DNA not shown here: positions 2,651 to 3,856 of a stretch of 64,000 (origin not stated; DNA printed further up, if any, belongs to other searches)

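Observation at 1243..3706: ABC-like ATPase (DUF3696-type tail) coupled to a protein with a PLD-fold-like C-terminus, inserted directly behind hsdS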

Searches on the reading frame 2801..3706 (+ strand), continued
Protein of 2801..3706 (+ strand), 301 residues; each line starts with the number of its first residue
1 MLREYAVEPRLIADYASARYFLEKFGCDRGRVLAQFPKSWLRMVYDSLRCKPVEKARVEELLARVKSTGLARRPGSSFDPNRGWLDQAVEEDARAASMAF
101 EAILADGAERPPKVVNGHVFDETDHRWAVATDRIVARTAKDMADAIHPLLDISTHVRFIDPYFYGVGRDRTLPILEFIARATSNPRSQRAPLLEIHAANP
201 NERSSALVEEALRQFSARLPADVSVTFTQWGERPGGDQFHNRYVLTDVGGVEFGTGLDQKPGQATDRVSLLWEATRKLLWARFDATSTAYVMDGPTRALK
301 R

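Call 32: predict_structure(alignment_id=A3)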
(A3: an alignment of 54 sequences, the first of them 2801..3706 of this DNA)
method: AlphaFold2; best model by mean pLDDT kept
length: 301 residues; sequences in the alignment: 54
mean_pLDDT: 94.6   pTM: 0.91
mean pLDDT of the five models: 94.6, 94.3, 94.1, 93.5, 93.3
residues with pLDDT >= 90: 269; 70-90: 29; 50-70: 3; < 50: 0
segments of 3 or more residues with pLDDT < 50: none
pLDDT, mean of each block of 10 residues (from residue 1): 97 96 95 96 97 97 94 94 97 93 97 95 91 97 97 97 93 98 90 93 82 97 97 90 96 94 94 97 93 94 95
secondary structure, 60 per line:
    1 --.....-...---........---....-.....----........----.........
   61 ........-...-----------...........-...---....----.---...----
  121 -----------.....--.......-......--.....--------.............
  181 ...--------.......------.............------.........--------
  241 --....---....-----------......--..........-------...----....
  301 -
elements in order: E3-7 H15-22 E31-35 H40-47 H52-68 E70-72 H84-94 E102-105 E114-116 E132-136 H139-145 H147-152 E155-159 H168-183 E192-198 H205-217 E224-232 E243-246 E250-253 E265-270 H273-282 E290-292 E297-300

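Call 48: search_protein_families(library=pfam, proteins=[L014:7645-8205:+, L040:4840-5769:+, L040:6272-7315:+, L040:7306-8295:+, L016:2956-7353:+, L024:4831-6411:+, L024:6408-10001:+, L017:7532-8536:+, L070:12981-13976:+, L017:3790-5859:+], max_evalue=0.01)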
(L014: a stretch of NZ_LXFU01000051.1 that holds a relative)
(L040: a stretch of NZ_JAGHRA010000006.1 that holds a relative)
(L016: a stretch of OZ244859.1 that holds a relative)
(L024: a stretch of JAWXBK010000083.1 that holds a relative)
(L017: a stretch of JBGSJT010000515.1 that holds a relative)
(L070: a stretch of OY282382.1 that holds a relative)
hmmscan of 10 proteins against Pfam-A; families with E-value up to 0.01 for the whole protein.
L014:7645-8205:+ (186 aa): 0 families

L040:4840-5769:+ (309 aa): 2 families
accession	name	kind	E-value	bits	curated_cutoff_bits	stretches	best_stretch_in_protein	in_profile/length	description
PF18899.5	DUF5655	-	5.7e-10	39.7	24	1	196-307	2-107/109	Domain of unknown function (DUF5655)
PF01939.22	NucS_C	-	0.0034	17.8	24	0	28-99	5-75/124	Endonuclease NucS C-terminal domain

L040:6272-7315:+ (347 aa): 1 family
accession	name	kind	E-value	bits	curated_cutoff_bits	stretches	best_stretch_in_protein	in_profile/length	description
PF16263.11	DUF4917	-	1.9e-70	238.2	28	1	27-346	1-311/311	Domain of unknown function (DUF4917)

L040:7306-8295:+ (329 aa): 3 families
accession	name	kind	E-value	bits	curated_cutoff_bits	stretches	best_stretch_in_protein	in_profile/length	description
PF13455.12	MUG113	-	7.4e-05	23.7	22.3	1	232-296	1-59/73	Meiotically up-regulated gene 113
PF01878.24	EVE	-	0.00018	21.9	23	1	31-127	26-114/145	EVE domain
PF10544.15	T5orf172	-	0.00056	20.8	20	1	229-297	14-87/101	T5orf172 domain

L016:2956-7353:+ (1465 aa): 10 families
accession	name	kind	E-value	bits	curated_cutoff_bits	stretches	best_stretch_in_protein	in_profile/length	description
PF13517.12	FG-GAP_3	-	1.7e-114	374.9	26.9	12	753-813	1-60/61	FG-GAP-like repeat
PF01839.29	FG-GAP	-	1.4e-15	57.2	22.1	0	945-967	4-26/37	FG-GAP repeat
PF13582.12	Reprolysin_3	-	4.2e-12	47.1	22.4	1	264-386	3-123/123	Metallo-peptidase family M12B Reprolysin-like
PF13688.12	Reprolysin_5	-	3.7e-09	37.5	27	1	241-420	2-186/196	Metallo-peptidase family M12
PF13583.11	Reprolysin_4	-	1.1e-06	29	22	1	265-425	29-180/203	Metallo-peptidase family M12B Reprolysin-like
PF04151.21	PPC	-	0.00033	21.9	25.9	1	1007-1071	1-70/70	Bacterial pre-peptidase C-terminal domain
PF12256.14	TcdB_toxin_midN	-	0.00047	20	24.8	0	651-676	29-53/181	Insecticide toxin TcdB middle/N-terminal region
PF10462.15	Peptidase_M66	-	0.0041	16.6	20.6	1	364-403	186-228/306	Peptidase M66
PF13574.12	Reprolysin_2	-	0.0095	16.3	27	0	268-389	11-145/195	Metallo-peptidase family M12B Reprolysin-like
PF05572.19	Peptidase_M43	-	0.0095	16.3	23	0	370-394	69-94/152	Pregnancy-associated plasma protein-A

L024:4831-6411:+ (526 aa): 0 families

L024:6408-10001:+ (1197 aa): 9 families
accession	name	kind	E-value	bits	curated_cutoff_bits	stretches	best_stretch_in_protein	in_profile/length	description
PF13304.12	AAA_21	-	5e-18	66.6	27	2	996-1127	197-302/304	AAA domain, putative AbiEii toxin, Type IV TA system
PF13175.12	AAA_15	-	1.1e-17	65.2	32.1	2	595-641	1-47/374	AAA ATPase domain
PF13476.12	AAA_23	-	2.5e-09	38.5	27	1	599-639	1-41/201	AAA domain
PF13091.12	PLDc_2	-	1.8e-07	31.5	27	0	250-296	66-105/132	PLD-like domain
PF02463.25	SMC_N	-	2.2e-05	24.5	40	1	597-639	2-46/220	RecF/RecN/SMC N terminal domain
PF11398.14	DUF2813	-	2.5e-05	24.3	21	1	595-639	1-44/372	Protein of unknown function (DUF2813)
PF13514.12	AAA_27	-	0.00011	22.3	22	1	595-640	1-49/206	AAA domain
PF13555.12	AAA_29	-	0.00012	22.2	27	1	597-640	1-45/61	P-loop containing region of AAA domain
PF12476.13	DUF3696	-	0.0026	18.4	22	1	1151-1196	2-49/52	Protein of unknown function (DUF3696)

L017:7532-8536:+ (334 aa): 0 families

L070:12981-13976:+ (331 aa): 0 families

L017:3790-5859:+ (689 aa): 9 families
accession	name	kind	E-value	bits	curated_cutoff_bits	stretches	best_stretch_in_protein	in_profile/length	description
PF13175.12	AAA_15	-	9.6e-26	91.7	32.1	1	1-430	1-374/374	AAA ATPase domain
PF13304.12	AAA_21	-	1.1e-14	55.7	27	2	360-431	238-304/304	AAA domain, putative AbiEii toxin, Type IV TA system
PF02463.25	SMC_N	-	1.1e-07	32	40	1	3-45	2-47/220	RecF/RecN/SMC N terminal domain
PF13476.12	AAA_23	-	2.7e-06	28.6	27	1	5-198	1-175/201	AAA domain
PF13514.12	AAA_27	-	0.0007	19.7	22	0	1-46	1-49/206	AAA domain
PF11398.14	DUF2813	-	0.001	19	21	1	1-62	1-61/372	Protein of unknown function (DUF2813)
PF00005.33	ABC_tran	-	0.0014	19.7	25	0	18-75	6-62/137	ABC transporter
PF00004.35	AAA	-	0.0038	18.1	21.2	0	382-440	54-125/131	ATPase family associated with various cellular activities (AAA)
PF20469.4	OLD-like_TOPRIM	-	0.0068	17.4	23.2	0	494-556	6-65/67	Overcoming lysogenization defect protein-like, TOPRIM domain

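Call 50: search_solved_structures(query=A3, max_evalue=10, show_alignments=2)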
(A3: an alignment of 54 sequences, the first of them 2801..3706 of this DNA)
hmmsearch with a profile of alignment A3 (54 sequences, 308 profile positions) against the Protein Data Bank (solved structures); distinct sequences matched with E-value up to 10: 2.
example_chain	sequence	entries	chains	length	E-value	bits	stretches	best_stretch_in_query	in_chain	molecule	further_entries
6ojx_A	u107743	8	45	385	1.1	11.5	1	98-179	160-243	Twitching motility pilus retraction ATPase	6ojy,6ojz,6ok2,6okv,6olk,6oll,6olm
5zfq_A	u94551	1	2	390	1.3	11.3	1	98-177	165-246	Twitching motility pilus retraction protein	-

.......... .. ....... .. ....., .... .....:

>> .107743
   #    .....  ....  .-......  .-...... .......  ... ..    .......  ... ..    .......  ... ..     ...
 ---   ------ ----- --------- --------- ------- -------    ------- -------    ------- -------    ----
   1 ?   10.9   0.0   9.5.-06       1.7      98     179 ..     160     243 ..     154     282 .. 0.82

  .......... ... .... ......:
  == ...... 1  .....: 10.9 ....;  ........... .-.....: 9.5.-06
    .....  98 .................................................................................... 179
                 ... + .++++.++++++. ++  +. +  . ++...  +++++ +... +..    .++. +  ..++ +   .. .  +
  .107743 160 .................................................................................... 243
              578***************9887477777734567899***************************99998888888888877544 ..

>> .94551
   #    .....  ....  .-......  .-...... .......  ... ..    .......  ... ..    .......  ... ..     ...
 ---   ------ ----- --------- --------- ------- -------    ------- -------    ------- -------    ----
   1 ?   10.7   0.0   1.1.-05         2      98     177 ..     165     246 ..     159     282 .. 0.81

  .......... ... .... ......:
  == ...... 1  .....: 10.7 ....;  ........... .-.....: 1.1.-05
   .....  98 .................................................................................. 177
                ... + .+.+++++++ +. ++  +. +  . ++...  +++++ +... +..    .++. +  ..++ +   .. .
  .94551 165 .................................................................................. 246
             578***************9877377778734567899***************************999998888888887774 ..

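Call 52: fold_search(model_id=the predicted structure, library=pdb)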
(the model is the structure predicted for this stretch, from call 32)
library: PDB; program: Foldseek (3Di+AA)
matches with E <= 10: 1079; with E <= 0.001: 7
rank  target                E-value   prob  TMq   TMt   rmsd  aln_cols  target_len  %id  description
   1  5bpd_D                3.4e-04  0.94  0.25  0.28  24.2       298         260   15  Structure of TrmBL2, an archaeal chromatin protein, shows a novel mode of DNA binding. (released 2015-09-02)
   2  7clg_B                4.4e-04  1.00  0.33  0.14   5.0       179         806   11  Crystal structure of the ATP-dependent restriction endonuclease SauUSI (released 2021-01-20)
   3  7js5                  5.9e-04  1.00  0.32  0.21   6.1       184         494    9  Phospholipase D engineered mutant (TNYR) inactive enzyme (H168A) bound to 1-inositol phosphate (released 2021-04-28)
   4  5bpd_C                6.3e-04  0.92  0.25  0.29  24.5       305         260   15  Structure of TrmBL2, an archaeal chromatin protein, shows a novel mode of DNA binding. (released 2015-09-02)
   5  5bpi_C                7.1e-04  0.95  0.26  0.29  22.6       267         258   13  Structure of TrmBL2, an archaeal chromatin protein, shows a novel mode of DNA binding. (released 2015-09-02)
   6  4a5z_B                8.1e-04  1.00  0.34  0.59   4.4       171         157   13  Structures of MITD1 (released 2012-11-14)
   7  5box_A                9.1e-04  0.93  0.27  0.30  28.1       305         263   13  Structure of TrmBL2, an archaeal chromatin protein, shows a novel mode of DNA binding. (released 2015-09-02)
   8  2o8r_B                1.0e-03  0.98  0.31  0.17  22.5       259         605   11  Crystal Structure of Polyphosphate Kinase from Porphyromonas Gingivalis (released 2006-12-19)
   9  5bpd_B                1.0e-03  0.91  0.25  0.28  24.4       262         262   12  Structure of TrmBL2, an archaeal chromatin protein, shows a novel mode of DNA binding. (released 2015-09-02)
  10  2ze4                  1.2e-03  1.00  0.32  0.21   5.9       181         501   10  Crystal structure of phospholipase D from streptomyces antibioticus (released 2007-12-25)
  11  7js7_A                1.2e-03  1.00  0.31  0.21   6.1       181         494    9  Phospholipase D engineered mutant (TNYR) H442 covalent adduct with 1-inositol phosphate (released 2021-04-28)
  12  7js7_B                1.3e-03  1.00  0.31  0.21   6.1       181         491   10  Phospholipase D engineered mutant (TNYR) H442 covalent adduct with 1-inositol phosphate (released 2021-04-28)
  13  5bpi_D                1.7e-03  0.93  0.27  0.31  22.8       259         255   14  Structure of TrmBL2, an archaeal chromatin protein, shows a novel mode of DNA binding. (released 2015-09-02)
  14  9vbh_A                1.9e-03  0.99  0.29  0.22   7.2       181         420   13  Cryo-EM structure of human PLD3 bound to ssDNA (poly(T)) (released 2025-12-24)
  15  4a5z_A                2.4e-03  1.00  0.31  0.55   5.5       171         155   13  Structures of MITD1 (released 2012-11-14)
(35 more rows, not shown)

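Call 74: search_protein_families(library=padloc, proteins=[window:2801-3706:+, L017:7532-8536:+, L070:12981-13976:+, L017:5865-7535:+, L070:10846-13026:+, L006:8202-10001:+], max_evalue=1)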
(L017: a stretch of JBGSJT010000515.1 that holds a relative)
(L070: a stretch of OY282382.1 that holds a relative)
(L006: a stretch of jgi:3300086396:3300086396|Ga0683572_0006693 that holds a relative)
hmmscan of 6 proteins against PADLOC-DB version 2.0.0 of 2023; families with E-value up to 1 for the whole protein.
window:2801-3706:+ (301 aa): 0 families

L017:7532-8536:+ (334 aa): 0 families

L070:12981-13976:+ (331 aa): 0 families

L017:5865-7535:+ (556 aa): 134 families (the best 25 are shown)
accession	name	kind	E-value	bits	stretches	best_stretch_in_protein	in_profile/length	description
PDLC04707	PDC-M55A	-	2.2e-47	160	2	407-548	268-405/421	-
PDLC03878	NsnB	-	2.4e-45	153.8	2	406-543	205-333/345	-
PDLC04148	HEC-03B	-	3.8e-38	129.7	2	416-544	317-436/458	-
PDLC02979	AriA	-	1.4e-29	102.1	2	399-482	290-373/373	-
PDLC02980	AriA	-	4.8e-21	74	2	380-482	220-303/304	-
PDLC02335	AbiLi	-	7.4e-18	62.7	2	10-114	45-122/326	AbiLi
PDLC04176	HEC-01A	-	4.5e-14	50.6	2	424-483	262-322/371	-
PDLC02358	Old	-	1e-13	48.9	2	15-57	4-45/578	Old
PDLC04178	HEC-01A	-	1.5e-12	45.3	2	13-61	7-54/399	-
PDLC02915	ATPase-Toprim_I-B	-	1.3e-11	42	2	14-57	2-44/623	-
PDLC04175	HEC-01A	-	1.4e-11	42.1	2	13-64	4-54/363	-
PDLC04182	HEC-01A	-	3.7e-11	40.6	2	14-63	3-59/406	-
PDLC04177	HEC-01A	-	5.6e-11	40.1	2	436-485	296-343/393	-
PDLC00094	GajA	-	7.2e-11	39.2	2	15-58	3-45/569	AAA ATPase domain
PDLC00067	GajA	-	7.6e-11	39.2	2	15-58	5-47/604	AAA ATPase domain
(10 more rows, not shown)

L070:10846-13026:+ (726 aa): 100 families (the best 25 are shown)
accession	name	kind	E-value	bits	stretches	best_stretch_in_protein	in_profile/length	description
PDLC03878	NsnB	-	4.9e-41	139.6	2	587-722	211-339/345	-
PDLC04707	PDC-M55A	-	2.5e-38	130.2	2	577-724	262-405/421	-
PDLC04148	HEC-03B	-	6.5e-28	96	2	587-725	313-441/458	-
PDLC02979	AriA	-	3.2e-17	61.4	2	150-190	3-43/373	-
PDLC02980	AriA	-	9.7e-16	56.6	2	565-657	210-303/304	-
PDLC04178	HEC-01A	-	1.7e-15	55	2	147-239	6-92/399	-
PDLC04176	HEC-01A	-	2.6e-14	51.4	2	596-657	259-321/371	-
PDLC04182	HEC-01A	-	3.7e-11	40.6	2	150-211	4-74/406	-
PDLC04183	HEC-01A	-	2.1e-10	38.3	2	151-220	6-74/402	-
PDLC04175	HEC-01A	-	9.7e-10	36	2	150-198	6-53/363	-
PDLC02358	Old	-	2.7e-09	34.4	1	150-191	4-44/578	Old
PDLC04177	HEC-01A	-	4.1e-09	33.9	2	596-657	280-340/393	-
PDLC00096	GajA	-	4.8e-09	33.5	2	151-191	4-45/630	AAA ATPase domain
PDLC00094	GajA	-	5.9e-09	32.9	1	150-193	3-45/569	AAA ATPase domain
PDLC00067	GajA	-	1.2e-08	31.9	2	149-193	4-47/604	AAA ATPase domain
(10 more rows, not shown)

L006:8202-10001:+ (599 aa): 111 families (the best 25 are shown)
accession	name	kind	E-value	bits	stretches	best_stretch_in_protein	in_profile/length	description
PDLC03878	NsnB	-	9.8e-38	128.8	2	448-594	204-335/345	-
PDLC04707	PDC-M55A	-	1.1e-37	128.1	3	447-594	264-402/421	-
PDLC04148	HEC-03B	-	2e-28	97.6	2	459-597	317-440/458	-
PDLC02980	AriA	-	3.7e-19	67.8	2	414-530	167-303/304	-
PDLC02979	AriA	-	2.1e-17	62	2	1-47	1-47/373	-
PDLC04178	HEC-01A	-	6.2e-13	46.6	1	2-52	8-57/399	-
PDLC04176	HEC-01A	-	4.6e-12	44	2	1-97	1-93/371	-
PDLC02981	AriAB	-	4e-10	37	2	1-52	1-52/694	-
PDLC04175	HEC-01A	-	2.3e-09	34.8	1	2-53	5-55/363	-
PDLC00094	GajA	-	6e-09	32.9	2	1-45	1-44/569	AAA ATPase domain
PDLC02915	ATPase-Toprim_I-B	-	1.4e-08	32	2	1-54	1-53/623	-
PDLC02358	Old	-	1.7e-08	31.7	1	1-46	2-46/578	Old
PDLC00271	PtuA1|PtuA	-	1.9e-08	32.3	1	1-47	1-47/421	AAA ATPase domain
PDLC00070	GajA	-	1.9e-08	31.4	2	422-529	258-336/596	AAA ATPase domain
PDLC00090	GajA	-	3.3e-08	30.7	1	1-46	1-47/659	AAA ATPase domain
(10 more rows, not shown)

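Call 78: search_dna_similar(query=window:2801-3706:+, collection=plasmids, mode=protein, max_evalue=0.001, max_rows=15)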
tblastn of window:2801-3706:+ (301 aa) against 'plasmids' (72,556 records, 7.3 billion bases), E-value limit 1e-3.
Records with a match: 5; places in all: 5; records where one place covers at least 80% of the query: 5.
Best place of each record, by identity: <60% 5.
By first word of the organism name: Methylocella 2; Deinococcus 1; Azotobacter 1; Vibrio 1.
By predicted mobility (MOB-suite, as given by PLSDB): non-mobilizable 3; mobilizable 2.
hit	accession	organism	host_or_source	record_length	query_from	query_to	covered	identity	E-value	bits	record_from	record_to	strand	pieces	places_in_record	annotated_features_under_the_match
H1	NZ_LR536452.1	Methylocella tundrae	-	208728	1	271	90%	35.0%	6e-29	123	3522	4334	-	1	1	hypothetical protein | AAA family ATPase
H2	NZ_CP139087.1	Methylocella tundrae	Single cell,tundra wetland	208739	1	271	90%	35.0%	6e-29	123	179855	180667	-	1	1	hypothetical protein | AAA family ATPase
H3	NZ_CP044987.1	Deinococcus sp. AJ005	single cell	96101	1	288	96%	30.3%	1e-20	99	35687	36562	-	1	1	hypothetical protein | AAA family ATPase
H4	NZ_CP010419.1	Azotobacter chroococcum NCIMB 8003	cell culture,soil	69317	5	296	97%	28.3%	4e-15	83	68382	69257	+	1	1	hypothetical protein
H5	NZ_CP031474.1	Vibrio coralliilyticus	Oyster larvae,Bacterium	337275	4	275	90%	26.4%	2e-9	66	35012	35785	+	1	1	hypothetical protein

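Call 79: search_dna_similar(query=window:2801-3706:+, collection=phages, mode=protein, max_evalue=0.001, max_rows=10)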
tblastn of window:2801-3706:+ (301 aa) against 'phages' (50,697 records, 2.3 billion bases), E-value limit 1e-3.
No match.

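Call 80: get_annotated_region(hit=H3, flank=9000)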
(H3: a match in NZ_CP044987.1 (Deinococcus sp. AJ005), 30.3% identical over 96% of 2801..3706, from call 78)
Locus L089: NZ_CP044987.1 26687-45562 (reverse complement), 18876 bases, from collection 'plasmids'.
description: Deinococcus sp. AJ005 plasmid p96k, complete sequence
organism: Deinococcus sp. AJ005 (NCBI taxid 2652443)
taxonomy: Bacteria; Deinococcota; Deinococci; Deinococcales; Deinococcaceae; Deinococcus; Deinococcus sp. AJ005
host: -; source: single cell; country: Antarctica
typing (MOB-suite, as given by PLSDB): non-mobilizable
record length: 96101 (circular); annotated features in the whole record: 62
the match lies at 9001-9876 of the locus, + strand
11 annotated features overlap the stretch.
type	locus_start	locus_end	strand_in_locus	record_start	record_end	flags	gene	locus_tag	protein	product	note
CDS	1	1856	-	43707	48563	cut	-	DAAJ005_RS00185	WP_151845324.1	UvrD-helicase domain-containing protein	-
CDS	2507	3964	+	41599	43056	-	-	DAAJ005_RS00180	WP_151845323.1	replication initiator protein A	-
CDS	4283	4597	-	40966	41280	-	-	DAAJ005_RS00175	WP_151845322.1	hypothetical protein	-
CDS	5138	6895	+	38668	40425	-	-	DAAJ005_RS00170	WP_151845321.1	hypothetical protein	-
CDS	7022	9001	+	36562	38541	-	-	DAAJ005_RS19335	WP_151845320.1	AAA family ATPase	-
CDS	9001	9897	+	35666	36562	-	-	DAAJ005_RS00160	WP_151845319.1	hypothetical protein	-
CDS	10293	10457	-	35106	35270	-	-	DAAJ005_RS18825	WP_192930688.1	D-alanyl-D-alanine carboxypeptidase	GO:0006508 - proteolysis [Evidence IEA]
CDS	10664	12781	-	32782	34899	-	-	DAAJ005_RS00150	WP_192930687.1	DUF2357 domain-containing protein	-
CDS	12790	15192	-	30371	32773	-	-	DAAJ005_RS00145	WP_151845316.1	AAA family ATPase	-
CDS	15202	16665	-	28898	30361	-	-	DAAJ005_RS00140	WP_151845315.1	hypothetical protein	-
CDS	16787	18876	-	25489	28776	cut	-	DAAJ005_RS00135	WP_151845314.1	AAA domain-containing protein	-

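Call 81: get_annotated_region(hit=H5, flank=9000)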
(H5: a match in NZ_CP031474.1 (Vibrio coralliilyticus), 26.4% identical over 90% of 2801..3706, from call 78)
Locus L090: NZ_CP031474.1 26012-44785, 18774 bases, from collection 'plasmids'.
description: Vibrio coralliilyticus strain RE22 plasmid p337, complete sequence
organism: Vibrio coralliilyticus (NCBI taxid 190893)
taxonomy: Bacteria; Pseudomonadota; Gammaproteobacteria; Vibrionales; Vibrionaceae; Vibrio; Vibrio coralliilyticus
host: -; source: Oyster larvae,Bacterium; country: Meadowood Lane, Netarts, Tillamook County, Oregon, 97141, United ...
typing (MOB-suite, as given by PLSDB): mobilizable; replicon rep_cluster_564; relaxase MOBF
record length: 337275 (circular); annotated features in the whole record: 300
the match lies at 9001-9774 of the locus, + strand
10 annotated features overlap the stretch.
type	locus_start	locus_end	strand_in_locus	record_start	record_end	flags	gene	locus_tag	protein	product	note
CDS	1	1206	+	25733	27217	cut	-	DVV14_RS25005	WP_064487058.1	sigma 54-interacting transcriptional regulator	GO:0006355 - regulation of DNA-templated transcription [Evidence IEA]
CDS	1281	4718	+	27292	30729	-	-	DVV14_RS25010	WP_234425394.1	DEAD/DEAH box helicase family protein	-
CDS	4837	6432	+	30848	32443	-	-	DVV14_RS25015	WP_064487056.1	class I SAM-dependent DNA methyltransferase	-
CDS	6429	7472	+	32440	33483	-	-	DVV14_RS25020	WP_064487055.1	restriction endonuclease subunit S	GO:0006304 - DNA modification [Evidence IEA]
CDS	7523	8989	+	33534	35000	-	-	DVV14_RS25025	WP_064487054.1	DUF3696 domain-containing protein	-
CDS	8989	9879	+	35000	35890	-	-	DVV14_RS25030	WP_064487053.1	hypothetical protein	-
CDS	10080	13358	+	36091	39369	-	-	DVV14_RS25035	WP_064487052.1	DEAD/DEAH box helicase family protein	-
CDS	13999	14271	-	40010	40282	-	-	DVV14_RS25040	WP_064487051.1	helix-turn-helix transcriptional regulator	-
CDS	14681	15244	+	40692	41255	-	-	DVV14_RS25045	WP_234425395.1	hypothetical protein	-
CDS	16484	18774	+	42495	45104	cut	-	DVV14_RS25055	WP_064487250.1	hypothetical protein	-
